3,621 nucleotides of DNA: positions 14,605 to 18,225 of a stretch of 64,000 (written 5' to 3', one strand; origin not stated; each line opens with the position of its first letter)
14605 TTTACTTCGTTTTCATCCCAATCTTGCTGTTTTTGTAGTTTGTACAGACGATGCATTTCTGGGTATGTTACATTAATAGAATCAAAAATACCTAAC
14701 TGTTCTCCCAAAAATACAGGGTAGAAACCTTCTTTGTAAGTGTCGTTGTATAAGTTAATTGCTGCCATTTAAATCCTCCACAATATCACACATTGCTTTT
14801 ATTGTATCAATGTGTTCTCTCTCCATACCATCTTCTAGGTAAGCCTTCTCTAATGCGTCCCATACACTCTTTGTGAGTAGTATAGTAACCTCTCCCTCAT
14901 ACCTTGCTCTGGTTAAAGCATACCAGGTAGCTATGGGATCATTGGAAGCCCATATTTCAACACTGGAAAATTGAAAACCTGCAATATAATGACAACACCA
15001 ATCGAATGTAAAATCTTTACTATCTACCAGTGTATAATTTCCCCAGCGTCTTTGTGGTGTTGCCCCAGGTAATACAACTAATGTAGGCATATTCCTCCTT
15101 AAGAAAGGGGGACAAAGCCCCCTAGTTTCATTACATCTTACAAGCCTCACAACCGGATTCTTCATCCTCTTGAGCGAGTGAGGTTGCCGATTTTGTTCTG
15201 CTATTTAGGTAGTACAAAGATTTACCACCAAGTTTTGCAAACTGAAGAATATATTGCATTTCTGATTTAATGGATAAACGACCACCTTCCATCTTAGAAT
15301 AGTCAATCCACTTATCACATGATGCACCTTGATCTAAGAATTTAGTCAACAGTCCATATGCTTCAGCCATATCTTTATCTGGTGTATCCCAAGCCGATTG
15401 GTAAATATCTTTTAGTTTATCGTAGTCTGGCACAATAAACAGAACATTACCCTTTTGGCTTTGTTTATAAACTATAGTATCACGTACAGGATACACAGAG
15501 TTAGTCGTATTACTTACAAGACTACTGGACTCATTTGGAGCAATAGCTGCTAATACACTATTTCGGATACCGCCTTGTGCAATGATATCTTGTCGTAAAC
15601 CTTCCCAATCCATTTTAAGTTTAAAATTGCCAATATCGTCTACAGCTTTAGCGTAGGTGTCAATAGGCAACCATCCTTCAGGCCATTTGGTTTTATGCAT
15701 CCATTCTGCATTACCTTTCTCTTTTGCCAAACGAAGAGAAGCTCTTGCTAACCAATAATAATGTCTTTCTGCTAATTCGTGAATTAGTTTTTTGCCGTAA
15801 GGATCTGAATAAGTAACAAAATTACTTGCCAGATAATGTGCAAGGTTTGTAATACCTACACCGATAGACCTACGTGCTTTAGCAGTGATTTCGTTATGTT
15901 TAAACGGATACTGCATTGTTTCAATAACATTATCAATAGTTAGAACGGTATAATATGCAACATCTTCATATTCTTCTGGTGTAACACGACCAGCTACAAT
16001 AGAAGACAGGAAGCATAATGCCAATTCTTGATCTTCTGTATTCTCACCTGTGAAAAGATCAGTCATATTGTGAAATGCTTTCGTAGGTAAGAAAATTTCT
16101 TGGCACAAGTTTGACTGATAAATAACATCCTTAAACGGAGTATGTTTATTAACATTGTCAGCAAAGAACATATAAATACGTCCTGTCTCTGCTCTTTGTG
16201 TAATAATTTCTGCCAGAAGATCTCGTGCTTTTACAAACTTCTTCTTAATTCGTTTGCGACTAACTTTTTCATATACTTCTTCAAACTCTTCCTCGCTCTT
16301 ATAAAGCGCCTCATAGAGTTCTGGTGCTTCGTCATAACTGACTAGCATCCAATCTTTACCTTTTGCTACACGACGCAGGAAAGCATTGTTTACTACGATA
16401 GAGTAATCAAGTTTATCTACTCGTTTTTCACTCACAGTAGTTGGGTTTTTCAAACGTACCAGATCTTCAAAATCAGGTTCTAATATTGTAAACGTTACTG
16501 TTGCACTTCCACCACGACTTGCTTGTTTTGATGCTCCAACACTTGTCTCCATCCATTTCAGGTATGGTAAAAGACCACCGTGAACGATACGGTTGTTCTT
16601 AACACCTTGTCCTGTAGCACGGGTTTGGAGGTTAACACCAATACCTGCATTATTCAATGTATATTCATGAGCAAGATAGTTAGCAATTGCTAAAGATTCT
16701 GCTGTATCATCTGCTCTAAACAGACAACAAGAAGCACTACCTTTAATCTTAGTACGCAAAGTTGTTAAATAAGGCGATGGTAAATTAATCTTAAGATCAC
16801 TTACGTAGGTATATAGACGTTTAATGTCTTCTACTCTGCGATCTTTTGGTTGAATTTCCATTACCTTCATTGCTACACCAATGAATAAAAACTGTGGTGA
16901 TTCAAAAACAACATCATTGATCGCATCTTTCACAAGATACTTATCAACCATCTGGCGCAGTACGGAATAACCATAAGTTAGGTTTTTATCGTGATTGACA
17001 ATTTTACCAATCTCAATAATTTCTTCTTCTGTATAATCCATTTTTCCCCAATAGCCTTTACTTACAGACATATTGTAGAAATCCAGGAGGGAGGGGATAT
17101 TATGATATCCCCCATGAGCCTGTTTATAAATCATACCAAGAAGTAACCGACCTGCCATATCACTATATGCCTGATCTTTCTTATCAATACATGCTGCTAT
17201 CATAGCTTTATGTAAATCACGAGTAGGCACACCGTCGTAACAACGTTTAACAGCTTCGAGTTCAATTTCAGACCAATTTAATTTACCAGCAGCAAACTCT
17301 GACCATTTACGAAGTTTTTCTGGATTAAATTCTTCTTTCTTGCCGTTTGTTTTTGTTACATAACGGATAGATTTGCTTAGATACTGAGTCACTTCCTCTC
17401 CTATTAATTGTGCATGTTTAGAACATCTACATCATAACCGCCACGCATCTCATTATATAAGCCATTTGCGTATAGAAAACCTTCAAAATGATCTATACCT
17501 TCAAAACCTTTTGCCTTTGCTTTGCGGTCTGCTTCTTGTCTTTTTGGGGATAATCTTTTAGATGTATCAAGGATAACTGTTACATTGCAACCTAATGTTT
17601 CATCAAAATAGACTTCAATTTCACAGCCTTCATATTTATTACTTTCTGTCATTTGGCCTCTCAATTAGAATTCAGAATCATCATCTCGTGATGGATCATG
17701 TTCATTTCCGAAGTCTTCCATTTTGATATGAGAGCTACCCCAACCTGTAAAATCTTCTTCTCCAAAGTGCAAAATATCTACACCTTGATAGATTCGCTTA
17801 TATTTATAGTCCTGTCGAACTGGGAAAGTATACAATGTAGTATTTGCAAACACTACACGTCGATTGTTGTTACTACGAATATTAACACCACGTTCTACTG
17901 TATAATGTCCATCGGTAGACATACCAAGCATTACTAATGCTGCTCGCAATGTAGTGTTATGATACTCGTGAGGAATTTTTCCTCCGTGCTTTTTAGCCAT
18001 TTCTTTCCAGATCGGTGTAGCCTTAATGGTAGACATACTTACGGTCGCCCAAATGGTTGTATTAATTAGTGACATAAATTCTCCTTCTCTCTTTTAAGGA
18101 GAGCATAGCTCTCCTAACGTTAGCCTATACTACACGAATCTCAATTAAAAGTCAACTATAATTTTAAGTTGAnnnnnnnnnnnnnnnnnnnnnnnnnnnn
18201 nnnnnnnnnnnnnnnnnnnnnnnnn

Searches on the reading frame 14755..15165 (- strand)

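Call 34: search_protein_families(library=pfam, proteins=[window:14755-15165:-], max_evalue=0.01)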
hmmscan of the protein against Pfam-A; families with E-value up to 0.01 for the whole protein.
window:14755-15165:- (136 aa): 0 families

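Call 35: search_protein_families(library=phrogs, proteins=[window:14755-15165:-], max_evalue=0.001)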
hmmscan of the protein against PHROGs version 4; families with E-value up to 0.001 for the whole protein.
window:14755-15165:- (136 aa): 1 family
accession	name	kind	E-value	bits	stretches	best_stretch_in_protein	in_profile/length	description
phrog_17458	-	unknown function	7.9e-62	207.2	1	26-136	1-112/112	-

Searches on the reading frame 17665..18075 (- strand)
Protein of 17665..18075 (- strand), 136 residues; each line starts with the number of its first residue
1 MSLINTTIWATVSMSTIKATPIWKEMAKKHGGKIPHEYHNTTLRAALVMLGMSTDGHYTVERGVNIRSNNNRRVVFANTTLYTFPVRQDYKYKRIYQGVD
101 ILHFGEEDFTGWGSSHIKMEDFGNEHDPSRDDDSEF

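Call 3: search_protein_families(library=pfam, proteins=[window:17665-18075:-], max_evalue=0.01)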
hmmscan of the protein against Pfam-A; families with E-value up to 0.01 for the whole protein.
window:17665-18075:- (136 aa): 0 families

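Call 4: search_protein_families(library=phrogs, proteins=[window:17665-18075:-], max_evalue=0.001)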
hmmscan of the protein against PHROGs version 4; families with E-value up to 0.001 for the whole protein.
window:17665-18075:- (136 aa): 2 families
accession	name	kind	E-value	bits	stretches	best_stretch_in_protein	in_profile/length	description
phrog_15711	-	unknown function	1.7e-89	297.8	1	1-136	1-136/136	-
phrog_5557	-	unknown function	7.9e-08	33.5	1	40-105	30-100/158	-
